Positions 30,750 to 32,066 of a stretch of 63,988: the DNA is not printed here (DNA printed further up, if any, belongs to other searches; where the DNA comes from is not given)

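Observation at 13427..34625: Composite TPP-enzyme-rich catabolic island with no matching textbook pathway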

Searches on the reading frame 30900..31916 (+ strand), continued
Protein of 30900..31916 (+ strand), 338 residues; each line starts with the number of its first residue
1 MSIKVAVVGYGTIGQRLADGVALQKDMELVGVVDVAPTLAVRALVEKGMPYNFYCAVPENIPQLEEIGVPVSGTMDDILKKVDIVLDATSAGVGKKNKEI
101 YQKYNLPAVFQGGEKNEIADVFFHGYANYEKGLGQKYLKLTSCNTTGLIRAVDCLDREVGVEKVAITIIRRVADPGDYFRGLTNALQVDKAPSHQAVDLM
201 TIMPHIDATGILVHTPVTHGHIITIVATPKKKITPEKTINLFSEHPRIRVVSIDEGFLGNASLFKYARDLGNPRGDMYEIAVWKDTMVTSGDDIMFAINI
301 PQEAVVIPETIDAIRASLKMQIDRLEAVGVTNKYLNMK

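Call 28: find_encoding_contigs(protein=P0037, flank=10000, max_places=2)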
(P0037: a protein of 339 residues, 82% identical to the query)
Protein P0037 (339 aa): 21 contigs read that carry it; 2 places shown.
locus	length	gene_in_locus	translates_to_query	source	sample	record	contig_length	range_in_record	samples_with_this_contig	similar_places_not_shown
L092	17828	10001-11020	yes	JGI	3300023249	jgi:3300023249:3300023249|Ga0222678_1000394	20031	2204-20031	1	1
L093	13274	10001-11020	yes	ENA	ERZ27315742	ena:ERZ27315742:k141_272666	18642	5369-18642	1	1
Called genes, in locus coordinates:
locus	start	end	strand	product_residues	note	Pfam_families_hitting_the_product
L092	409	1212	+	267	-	PF08220:HTH_DeoR, PF08279:HTH_11 (weak), PF00455:DeoRC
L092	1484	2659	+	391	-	PF00390:malic, PF03949:Malic_M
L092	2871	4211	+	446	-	PF00202:Aminotran_3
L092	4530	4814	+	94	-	-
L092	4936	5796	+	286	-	PF01546:Peptidase_M20, PF07687:M20_dimer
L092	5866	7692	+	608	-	PF02730:AFOR_N, PF01314:AFOR_C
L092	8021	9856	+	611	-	PF02730:AFOR_N, PF01314:AFOR_C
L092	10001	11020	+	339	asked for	PF01113:DapB_N (weak), PF02800:Gp_dh_C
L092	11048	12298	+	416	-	PF00162:PGK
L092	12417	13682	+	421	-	PF09861:Lar_N, PF21113:LarA_C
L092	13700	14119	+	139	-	PF01314:AFOR_C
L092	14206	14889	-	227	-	PF02585:PIG-L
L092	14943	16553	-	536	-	PF02690:Na_Pi_cotrans, PF01895:PhoU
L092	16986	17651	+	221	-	PF01863:YgjP-like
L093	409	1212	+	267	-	PF08220:HTH_DeoR, PF08279:HTH_11 (weak), PF00455:DeoRC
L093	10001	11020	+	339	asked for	PF01113:DapB_N (weak), PF02800:Gp_dh_C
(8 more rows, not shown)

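Call 31: search_protein_families(library=pfam, proteins=[L087:2179-2949:-, L016:2593-3429:+, L009:1538-2821:+, L069:12290-13387:+, L061:4763-6328:+, L061:6321-6863:+, L035:6696-8357:+, L081:14194-15255:+, L068:3943-5040:+, L075:2345-3409:+], max_evalue=0.00001)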
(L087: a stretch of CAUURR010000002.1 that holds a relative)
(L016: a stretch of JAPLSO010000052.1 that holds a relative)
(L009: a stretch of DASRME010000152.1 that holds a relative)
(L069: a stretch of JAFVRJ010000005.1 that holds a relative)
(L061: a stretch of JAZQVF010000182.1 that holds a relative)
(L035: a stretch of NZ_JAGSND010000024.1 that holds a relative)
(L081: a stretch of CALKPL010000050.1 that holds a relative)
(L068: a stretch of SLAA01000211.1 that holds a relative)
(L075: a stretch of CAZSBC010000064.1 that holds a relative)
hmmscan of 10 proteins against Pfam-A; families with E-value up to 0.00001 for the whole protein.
L087:2179-2949:- (256 aa): 3 families
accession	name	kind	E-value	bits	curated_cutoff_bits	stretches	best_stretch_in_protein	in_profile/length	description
PF00455.28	DeoRC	-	1e-44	152.8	31.8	1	73-231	2-160/160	DeoR C terminal sensor domain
PF08220.18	HTH_DeoR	-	1.1e-16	60.7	21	1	5-60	1-56/57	DeoR-like helix-turn-helix domain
PF08279.18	HTH_11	-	2.7e-06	27.6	25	1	13-50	10-48/55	HTH domain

L016:2593-3429:+ (278 aa): 1 family
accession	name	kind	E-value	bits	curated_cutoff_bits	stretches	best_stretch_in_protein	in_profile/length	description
PF01261.30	AP_endonuc_2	-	2.1e-25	90.3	31.1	1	23-276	1-246/249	Xylose isomerase-like TIM barrel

L009:1538-2821:+ (427 aa): 1 family
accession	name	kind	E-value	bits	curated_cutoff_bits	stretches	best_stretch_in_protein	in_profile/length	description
PF06808.19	DctM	-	1.2e-102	344.2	23.8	1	9-417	2-413/413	Tripartite ATP-independent periplasmic transporter, DctM component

L069:12290-13387:+ (365 aa): 8 families
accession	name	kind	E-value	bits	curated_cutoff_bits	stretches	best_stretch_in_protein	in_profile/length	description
PF03486.20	HI0933_like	-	5.8e-51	173.7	50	1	3-363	2-243/244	HI0933-like protein Rossmann domain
PF01266.30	DAO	-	1e-11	45.5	27.9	1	3-37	1-35/353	FAD dependent oxidoreductase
PF00890.30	FAD_binding_2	-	1.5e-11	44.6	20.4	1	3-39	1-37/414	FAD binding domain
PF12831.13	FAD_oxidored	-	2.8e-11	43.8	27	1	3-132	1-117/416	FAD dependent oxidoreductase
PF22780.1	HI0933_like_1st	-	3e-09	37.3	27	1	173-260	2-92/165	HI0933-like protein barrel and H2TH domain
PF13450.12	NAD_binding_8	-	1.3e-08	35.5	21.9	1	6-37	1-32/68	NAD(P)-binding Rossmann-like domain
PF07992.20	Pyr_redox_2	-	2.6e-08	34.1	26.1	1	2-152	1-112/291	Pyridine nucleotide-disulphide oxidoreductase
PF00070.33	Pyr_redox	-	2.6e-07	31.5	22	0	4-38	2-36/82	Pyridine nucleotide-disulphide oxidoreductase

L061:4763-6328:+ (521 aa): 4 families
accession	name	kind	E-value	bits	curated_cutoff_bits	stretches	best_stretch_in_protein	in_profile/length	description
PF21688.3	FAD-depend_C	-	7e-68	229.1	27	1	276-466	1-196/197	FAD-dependent protein, C-terminal domain-like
PF07992.20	Pyr_redox_2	-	2.6e-08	34.1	26.1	0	91-123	1-33/291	Pyridine nucleotide-disulphide oxidoreductase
PF01266.30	DAO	-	3.5e-08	33.8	27.9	0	201-281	149-231/353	FAD dependent oxidoreductase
PF03486.20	HI0933_like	-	1e-07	32.1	50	0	92-128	2-38/244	HI0933-like protein Rossmann domain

L061:6321-6863:+ (180 aa): 2 families
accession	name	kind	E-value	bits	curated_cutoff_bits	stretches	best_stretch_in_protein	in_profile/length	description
PF07155.17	ECF-ribofla_trS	-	3.1e-24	86.3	26.7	1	6-153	3-167/172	ECF-type riboflavin transporter, S component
PF12822.12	ECF_trnsprt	-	2.3e-07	31.4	30.7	1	10-160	3-159/169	ECF transporter, substrate-specific component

L035:6696-8357:+ (553 aa): 6 families
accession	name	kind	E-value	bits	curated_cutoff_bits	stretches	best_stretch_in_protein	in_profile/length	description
PF00158.32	Sigma54_activat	-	3.5e-69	232.2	20.2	1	246-414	1-168/168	Sigma-54 interaction domain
PF25601.1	AAA_lid_14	-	1.9e-23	82.5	27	1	419-495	1-78/87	AAA+ ATPase lid domain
PF14532.12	Sigma54_activ_2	-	1.3e-21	77.7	25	1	248-418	2-138/138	Sigma-54 interaction domain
PF18024.7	HTH_50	-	3.8e-10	39.7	27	1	502-547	2-47/50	Helix-turn-helix domain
PF07728.20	AAA_5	-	1.3e-07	32.2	22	1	269-391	1-125/139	AAA domain (dynein-related subfamily)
PF01078.27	Mg_chelatase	-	2.9e-07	30.5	20.3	0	322-388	89-157/207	Magnesium chelatase, subunit ChlI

L081:14194-15255:+ (353 aa): 4 families
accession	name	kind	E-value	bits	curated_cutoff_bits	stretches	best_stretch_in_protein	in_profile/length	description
PF08240.17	ADH_N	-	7.4e-31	106.9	23.5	1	31-140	2-104/104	Alcohol dehydrogenase GroES-like domain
PF00107.32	ADH_zinc_N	-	5.1e-20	72.2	31.8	1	179-311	1-128/129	Zinc-binding dehydrogenase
PF16912.11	Glu_dehyd_C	-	3.3e-11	43.5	34.9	1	157-339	20-203/211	Glucose dehydrogenase C-terminus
PF13602.12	ADH_zinc_N_2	-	7e-06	27.4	27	0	216-341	2-127/134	Zinc-binding dehydrogenase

L068:3943-5040:+ (365 aa): 1 family
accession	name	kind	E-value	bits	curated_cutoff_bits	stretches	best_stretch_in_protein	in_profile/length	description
PF00180.25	Iso_dh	-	5.8e-82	276.2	27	1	5-358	1-346/348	Isocitrate/isopropylmalate dehydrogenase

L075:2345-3409:+ (354 aa): 1 family
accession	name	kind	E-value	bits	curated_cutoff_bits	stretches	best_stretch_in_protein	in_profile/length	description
PF02633.19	Creatininase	-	1.7e-48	165.5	31.3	1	80-312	12-238/238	Creatinine amidohydrolase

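Call 32: search_protein_families(library=pfam, proteins=[L074:8413-9795:+, L074:13028-13888:+, L020:7583-8428:+, L083:7990-8940:+, L088:5469-6560:+, L009:5191-6711:+, L030:7713-8780:+, L072:3217-4719:+, L062:7057-9153:-, L052:7577-9307:+], max_evalue=0.00001)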
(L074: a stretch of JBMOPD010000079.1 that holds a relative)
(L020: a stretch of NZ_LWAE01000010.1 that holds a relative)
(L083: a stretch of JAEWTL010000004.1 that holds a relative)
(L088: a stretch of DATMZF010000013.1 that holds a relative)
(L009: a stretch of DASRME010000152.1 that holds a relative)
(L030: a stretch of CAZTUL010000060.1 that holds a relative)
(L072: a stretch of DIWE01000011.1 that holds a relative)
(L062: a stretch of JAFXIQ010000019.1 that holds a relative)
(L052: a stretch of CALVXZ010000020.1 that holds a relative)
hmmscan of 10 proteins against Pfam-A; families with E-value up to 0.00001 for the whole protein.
L074:8413-9795:+ (460 aa): 10 families
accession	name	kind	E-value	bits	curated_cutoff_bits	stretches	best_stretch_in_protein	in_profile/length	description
PF07992.20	Pyr_redox_2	-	1.6e-70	238.3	26.1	1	7-321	1-291/291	Pyridine nucleotide-disulphide oxidoreductase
PF02852.28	Pyr_redox_dim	-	1.6e-37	128.5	25.3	1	340-448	1-109/110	Pyridine nucleotide-disulphide oxidoreductase, dimerisation domain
PF00070.33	Pyr_redox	-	1.1e-20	74.4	22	1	176-243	2-69/82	Pyridine nucleotide-disulphide oxidoreductase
PF13738.12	Pyr_redox_3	-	8.8e-14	51.9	30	1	10-305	1-305/305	Pyridine nucleotide-disulphide oxidoreductase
PF12831.13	FAD_oxidored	-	3.8e-08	33.5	27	1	8-49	1-43/416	FAD dependent oxidoreductase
PF03486.20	HI0933_like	-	7.2e-08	32.6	50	0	8-39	2-33/244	HI0933-like protein Rossmann domain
PF00890.30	FAD_binding_2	-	3.9e-07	30.1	20.4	1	8-40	1-33/414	FAD binding domain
PF13450.12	NAD_binding_8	-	4.4e-07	30.5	21.9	0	11-44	1-35/68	NAD(P)-binding Rossmann-like domain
PF01266.30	DAO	-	1e-06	29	27.9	0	177-204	3-30/353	FAD dependent oxidoreductase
PF01134.28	GIDA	-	1.5e-06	27.9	22.1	0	8-95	1-97/391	Glucose inhibited division protein A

L074:13028-13888:+ (286 aa): 1 family
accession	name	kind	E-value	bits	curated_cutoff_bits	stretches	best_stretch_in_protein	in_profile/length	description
PF04055.27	Radical_SAM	-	7.9e-21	75.4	29.5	1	54-214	1-163/166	Radical SAM superfamily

L020:7583-8428:+ (281 aa): 1 family
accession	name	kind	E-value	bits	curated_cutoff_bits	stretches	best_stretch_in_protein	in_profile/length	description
PF00753.33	Lactamase_B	-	1.7e-23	84.1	22.7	1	36-208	25-196/196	Metallo-beta-lactamase superfamily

L083:7990-8940:+ (316 aa): 2 families
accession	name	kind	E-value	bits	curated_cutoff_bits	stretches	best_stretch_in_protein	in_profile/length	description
PF02737.24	3HCDH_N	-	3e-43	148.3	22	1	8-186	1-178/180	3-hydroxyacyl-CoA dehydrogenase, NAD binding domain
PF00725.27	3HCDH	-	3.2e-19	69.7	22.1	1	191-289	1-97/97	3-hydroxyacyl-CoA dehydrogenase, C-terminal domain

L088:5469-6560:+ (363 aa): 1 family
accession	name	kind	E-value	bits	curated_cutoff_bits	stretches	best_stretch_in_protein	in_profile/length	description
PF03480.18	DctP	-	2.4e-62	211.3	23.4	1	70-345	11-284/286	Bacterial extracellular solute-binding protein, family 7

L009:5191-6711:+ (506 aa): 2 families
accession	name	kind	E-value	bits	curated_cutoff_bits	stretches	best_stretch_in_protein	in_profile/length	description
PF00370.27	FGGY_N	-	1.6e-64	218.3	28.8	1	7-248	2-245/245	FGGY family of carbohydrate kinases, N-terminal domain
PF02782.22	FGGY_C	-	7.1e-27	94.9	27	1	259-452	3-197/198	FGGY family of carbohydrate kinases, C-terminal domain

L030:7713-8780:+ (355 aa): 1 family
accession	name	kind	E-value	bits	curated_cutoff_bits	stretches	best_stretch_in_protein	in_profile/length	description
PF03401.19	TctC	-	2.4e-53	181.9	27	1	87-353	2-271/274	Tripartite tricarboxylate transporter family receptor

L072:3217-4719:+ (500 aa): 1 family
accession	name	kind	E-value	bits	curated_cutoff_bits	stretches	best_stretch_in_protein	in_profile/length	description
PF01970.21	TctA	-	1.3e-141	472.5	28.9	1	17-438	1-423/423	Tripartite tricarboxylate transporter TctA family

L062:7057-9153:- (698 aa): 3 families
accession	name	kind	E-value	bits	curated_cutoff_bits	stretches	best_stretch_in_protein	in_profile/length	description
PF12437.13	GSIII_N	-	1.2e-79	266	25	1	6-163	3-160/160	Glutamine synthetase type III N terminal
PF18318.6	Gln-synt_C-ter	-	7.7e-44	148.7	22.7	1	490-605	3-118/118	Glutamine synthetase C-terminal domain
PF00120.29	Gln-synt_C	-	2e-19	70.3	24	1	186-352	20-182/344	Glutamine synthetase, catalytic domain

L052:7577-9307:+ (576 aa): 3 families
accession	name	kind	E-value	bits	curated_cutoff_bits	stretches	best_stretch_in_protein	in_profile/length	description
PF00664.28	ABC_membrane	-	4.2e-46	158.3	28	1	20-292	3-274/274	ABC transporter transmembrane region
PF00005.33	ABC_tran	-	8.2e-34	117.6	25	1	354-503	1-137/137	ABC transporter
PF02463.25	SMC_N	-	2.4e-07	30.8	40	1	440-543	119-209/220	RecF/RecN/SMC N terminal domain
